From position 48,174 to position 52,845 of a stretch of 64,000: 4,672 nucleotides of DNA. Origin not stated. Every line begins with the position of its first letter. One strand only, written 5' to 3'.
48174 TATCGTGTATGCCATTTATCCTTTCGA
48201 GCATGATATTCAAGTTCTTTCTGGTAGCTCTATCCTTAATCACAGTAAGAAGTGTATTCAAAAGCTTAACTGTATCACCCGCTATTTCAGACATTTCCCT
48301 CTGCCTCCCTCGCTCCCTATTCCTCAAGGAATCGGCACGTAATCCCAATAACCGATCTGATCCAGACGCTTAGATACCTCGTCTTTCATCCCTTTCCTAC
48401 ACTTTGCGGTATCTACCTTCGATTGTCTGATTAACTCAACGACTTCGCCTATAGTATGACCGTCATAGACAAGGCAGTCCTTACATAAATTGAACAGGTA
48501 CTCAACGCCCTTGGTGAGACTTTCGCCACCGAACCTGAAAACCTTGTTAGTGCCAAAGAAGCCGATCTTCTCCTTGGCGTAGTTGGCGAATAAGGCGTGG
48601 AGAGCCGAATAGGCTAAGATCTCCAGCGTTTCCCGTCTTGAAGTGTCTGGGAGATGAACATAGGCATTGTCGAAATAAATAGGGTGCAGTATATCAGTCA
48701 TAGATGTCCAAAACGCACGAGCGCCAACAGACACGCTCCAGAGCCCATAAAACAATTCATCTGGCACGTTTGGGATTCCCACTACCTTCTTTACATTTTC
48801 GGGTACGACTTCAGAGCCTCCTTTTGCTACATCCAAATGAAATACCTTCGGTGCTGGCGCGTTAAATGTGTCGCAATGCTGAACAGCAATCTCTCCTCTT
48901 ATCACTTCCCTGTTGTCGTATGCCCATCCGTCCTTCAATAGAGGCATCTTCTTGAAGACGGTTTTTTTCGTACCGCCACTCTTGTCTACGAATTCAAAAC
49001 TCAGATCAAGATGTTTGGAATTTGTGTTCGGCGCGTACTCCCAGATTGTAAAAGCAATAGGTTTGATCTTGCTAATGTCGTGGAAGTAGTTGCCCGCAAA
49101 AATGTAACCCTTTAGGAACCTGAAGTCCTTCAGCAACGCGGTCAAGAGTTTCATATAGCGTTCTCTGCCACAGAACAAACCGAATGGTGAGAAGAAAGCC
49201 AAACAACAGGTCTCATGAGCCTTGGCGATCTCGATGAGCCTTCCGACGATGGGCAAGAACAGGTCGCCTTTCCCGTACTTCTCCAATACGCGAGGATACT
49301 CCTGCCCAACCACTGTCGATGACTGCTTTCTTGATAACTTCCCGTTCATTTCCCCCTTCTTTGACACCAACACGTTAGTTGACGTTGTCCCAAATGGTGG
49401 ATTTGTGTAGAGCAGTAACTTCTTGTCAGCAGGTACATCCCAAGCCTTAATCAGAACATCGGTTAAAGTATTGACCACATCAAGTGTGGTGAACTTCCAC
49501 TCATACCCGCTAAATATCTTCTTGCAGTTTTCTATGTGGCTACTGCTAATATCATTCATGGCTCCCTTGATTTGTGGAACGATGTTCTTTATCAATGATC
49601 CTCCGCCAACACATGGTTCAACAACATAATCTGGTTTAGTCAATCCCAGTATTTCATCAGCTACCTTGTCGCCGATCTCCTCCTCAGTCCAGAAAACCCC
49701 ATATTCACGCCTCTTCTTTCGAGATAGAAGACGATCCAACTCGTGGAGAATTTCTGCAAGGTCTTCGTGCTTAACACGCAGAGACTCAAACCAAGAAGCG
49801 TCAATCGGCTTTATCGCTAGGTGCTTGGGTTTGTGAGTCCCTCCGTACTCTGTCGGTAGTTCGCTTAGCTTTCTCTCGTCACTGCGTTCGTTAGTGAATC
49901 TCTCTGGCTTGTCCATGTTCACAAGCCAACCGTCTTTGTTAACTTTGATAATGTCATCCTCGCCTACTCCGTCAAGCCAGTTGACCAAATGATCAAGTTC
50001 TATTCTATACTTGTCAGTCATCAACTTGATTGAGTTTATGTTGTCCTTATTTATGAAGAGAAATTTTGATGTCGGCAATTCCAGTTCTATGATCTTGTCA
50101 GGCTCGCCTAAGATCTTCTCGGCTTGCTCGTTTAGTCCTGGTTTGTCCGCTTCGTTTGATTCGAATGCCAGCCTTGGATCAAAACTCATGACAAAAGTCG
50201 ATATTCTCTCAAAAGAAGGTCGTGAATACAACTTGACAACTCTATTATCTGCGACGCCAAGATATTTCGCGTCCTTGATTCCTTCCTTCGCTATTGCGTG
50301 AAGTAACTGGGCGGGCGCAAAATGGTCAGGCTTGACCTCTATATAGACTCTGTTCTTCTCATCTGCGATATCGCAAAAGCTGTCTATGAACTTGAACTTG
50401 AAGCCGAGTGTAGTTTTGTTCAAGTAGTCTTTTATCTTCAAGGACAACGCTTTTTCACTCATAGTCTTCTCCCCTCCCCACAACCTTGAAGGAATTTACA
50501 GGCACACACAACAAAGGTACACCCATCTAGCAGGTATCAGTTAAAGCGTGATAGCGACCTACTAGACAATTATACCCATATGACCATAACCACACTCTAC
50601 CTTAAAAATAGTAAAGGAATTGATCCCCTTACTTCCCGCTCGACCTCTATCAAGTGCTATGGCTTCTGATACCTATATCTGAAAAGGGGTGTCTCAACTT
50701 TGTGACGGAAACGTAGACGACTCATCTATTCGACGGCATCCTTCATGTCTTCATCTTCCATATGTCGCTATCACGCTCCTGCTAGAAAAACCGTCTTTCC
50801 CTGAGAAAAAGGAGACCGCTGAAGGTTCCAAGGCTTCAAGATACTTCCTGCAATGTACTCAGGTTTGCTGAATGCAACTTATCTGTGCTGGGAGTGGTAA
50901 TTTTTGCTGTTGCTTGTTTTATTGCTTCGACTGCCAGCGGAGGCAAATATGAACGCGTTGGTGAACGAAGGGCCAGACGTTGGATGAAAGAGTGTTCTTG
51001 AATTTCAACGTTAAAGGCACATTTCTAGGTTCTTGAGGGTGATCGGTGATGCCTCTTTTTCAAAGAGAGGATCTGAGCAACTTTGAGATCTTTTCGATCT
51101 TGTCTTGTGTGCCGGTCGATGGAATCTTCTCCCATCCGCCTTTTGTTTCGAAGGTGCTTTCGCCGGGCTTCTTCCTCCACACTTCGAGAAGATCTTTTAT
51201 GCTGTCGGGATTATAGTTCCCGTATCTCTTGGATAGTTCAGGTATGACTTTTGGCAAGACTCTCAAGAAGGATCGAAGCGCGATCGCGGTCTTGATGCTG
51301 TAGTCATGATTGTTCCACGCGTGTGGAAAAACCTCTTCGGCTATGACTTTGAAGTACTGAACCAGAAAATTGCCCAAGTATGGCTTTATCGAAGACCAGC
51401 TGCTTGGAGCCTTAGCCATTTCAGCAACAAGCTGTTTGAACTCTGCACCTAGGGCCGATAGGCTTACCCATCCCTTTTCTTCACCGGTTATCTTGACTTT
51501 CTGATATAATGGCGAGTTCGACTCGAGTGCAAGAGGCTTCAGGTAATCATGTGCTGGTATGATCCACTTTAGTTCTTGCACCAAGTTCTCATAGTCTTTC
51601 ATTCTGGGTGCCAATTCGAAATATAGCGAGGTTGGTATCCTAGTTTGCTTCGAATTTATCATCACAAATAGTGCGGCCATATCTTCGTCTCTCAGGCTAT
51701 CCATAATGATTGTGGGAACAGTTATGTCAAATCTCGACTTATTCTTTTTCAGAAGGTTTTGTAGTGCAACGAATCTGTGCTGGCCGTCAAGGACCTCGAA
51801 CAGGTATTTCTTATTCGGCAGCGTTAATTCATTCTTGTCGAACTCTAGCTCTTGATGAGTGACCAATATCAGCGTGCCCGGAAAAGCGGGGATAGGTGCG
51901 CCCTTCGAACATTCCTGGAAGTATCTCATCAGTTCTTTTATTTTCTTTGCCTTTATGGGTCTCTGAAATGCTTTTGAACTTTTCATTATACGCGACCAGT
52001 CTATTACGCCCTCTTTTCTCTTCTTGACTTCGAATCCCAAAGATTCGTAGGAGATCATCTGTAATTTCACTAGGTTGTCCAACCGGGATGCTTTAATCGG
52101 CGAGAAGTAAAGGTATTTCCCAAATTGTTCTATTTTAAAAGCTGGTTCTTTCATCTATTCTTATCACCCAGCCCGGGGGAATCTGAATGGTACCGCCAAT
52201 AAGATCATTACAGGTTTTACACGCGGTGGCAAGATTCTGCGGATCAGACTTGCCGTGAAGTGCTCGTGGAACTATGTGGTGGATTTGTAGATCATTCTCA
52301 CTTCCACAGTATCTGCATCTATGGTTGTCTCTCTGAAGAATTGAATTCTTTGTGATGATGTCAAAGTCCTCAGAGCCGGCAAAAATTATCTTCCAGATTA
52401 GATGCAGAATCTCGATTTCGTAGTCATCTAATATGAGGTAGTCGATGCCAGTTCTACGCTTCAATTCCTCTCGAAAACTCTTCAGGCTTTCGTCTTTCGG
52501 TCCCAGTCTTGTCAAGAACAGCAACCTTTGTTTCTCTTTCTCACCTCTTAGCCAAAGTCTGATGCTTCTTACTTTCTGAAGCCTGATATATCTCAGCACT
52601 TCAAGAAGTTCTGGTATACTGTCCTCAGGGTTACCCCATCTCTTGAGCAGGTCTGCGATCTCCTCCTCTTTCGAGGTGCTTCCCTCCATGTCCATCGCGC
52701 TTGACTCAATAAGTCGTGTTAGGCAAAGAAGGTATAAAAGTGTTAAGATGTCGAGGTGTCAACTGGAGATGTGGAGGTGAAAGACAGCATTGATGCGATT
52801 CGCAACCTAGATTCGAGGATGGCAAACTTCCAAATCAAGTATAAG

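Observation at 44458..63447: Tyrosine-integrase island uses a stem-loop in the tnpB omegaRNA region as its attB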

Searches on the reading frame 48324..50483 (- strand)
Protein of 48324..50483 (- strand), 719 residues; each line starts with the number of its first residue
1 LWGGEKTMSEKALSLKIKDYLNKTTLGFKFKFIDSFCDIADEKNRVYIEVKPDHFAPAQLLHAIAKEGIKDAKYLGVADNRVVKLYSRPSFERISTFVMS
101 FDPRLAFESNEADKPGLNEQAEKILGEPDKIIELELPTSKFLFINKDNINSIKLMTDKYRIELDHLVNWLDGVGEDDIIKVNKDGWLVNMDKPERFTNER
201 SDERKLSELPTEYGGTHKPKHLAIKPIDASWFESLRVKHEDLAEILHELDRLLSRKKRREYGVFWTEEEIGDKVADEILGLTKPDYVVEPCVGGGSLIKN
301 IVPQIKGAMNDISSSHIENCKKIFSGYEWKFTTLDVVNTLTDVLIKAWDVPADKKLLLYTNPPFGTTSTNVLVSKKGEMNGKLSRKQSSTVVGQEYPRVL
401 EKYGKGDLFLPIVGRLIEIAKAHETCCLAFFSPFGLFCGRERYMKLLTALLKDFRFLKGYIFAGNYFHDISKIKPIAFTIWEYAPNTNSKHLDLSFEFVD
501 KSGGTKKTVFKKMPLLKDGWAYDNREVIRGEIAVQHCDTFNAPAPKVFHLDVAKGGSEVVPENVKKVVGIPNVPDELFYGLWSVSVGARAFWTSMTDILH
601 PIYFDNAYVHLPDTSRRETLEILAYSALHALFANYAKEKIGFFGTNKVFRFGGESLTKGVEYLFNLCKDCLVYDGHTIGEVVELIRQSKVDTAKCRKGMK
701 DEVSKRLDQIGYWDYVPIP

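Call 5: search_protein_families(library=pfam, proteins=[window:48324-50483:-])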
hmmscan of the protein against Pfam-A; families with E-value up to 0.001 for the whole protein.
window:48324-50483:- (719 aa): 0 families

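Call 62: search_protein_families(library=padloc, proteins=[window:48324-50483:-], max_evalue=0.001)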
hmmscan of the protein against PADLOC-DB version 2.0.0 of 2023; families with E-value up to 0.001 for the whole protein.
window:48324-50483:- (719 aa): 3 families
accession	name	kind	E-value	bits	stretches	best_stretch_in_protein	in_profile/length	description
PDLC03258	MTase_II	-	1.3e-05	22.6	1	244-308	5-66/366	Type II methyltransferase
PDLC03310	MTase_II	-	0.00037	17.4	1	255-332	5-89/475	Type II methyltransferase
PDLC04134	mad2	-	0.00037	17.4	1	232-365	241-368/492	mads_2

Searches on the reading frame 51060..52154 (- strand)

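Call 5: search_protein_families(library=pfam, proteins=[window:51060-52154:-])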
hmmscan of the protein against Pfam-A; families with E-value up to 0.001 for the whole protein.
window:51060-52154:- (364 aa): 2 families
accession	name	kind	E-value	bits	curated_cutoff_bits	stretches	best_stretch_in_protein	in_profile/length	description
PF14072.11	DndB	-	6.7e-07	29.1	29.1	1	61-177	38-158/338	DNA-sulfur modification-associated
PF03235.19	GmrSD_N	-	0.00016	22.3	33.2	1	62-161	16-102/199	GmrSD restriction endonuclease, N-terminal domain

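Call 62: search_protein_families(library=padloc, proteins=[window:51060-52154:-], max_evalue=0.001)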
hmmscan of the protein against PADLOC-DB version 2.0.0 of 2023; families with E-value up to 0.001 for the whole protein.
window:51060-52154:- (364 aa): 1 family
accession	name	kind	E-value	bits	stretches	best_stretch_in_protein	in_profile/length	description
PDLC02811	DpdB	-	2.7e-13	47.5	1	54-343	37-333/370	DpdB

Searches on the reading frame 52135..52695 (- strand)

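Call 5: search_protein_families(library=pfam, proteins=[window:52135-52695:-])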
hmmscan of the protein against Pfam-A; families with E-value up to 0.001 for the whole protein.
window:52135-52695:- (186 aa): 2 families
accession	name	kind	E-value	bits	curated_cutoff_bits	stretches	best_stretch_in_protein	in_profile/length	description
PF01844.29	HNH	-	9.3e-13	48.5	21.4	1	127-164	1-42/47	HNH endonuclease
PF14279.12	HNH_5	-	2.3e-09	37.5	27.5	1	127-168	1-45/56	HNH endonuclease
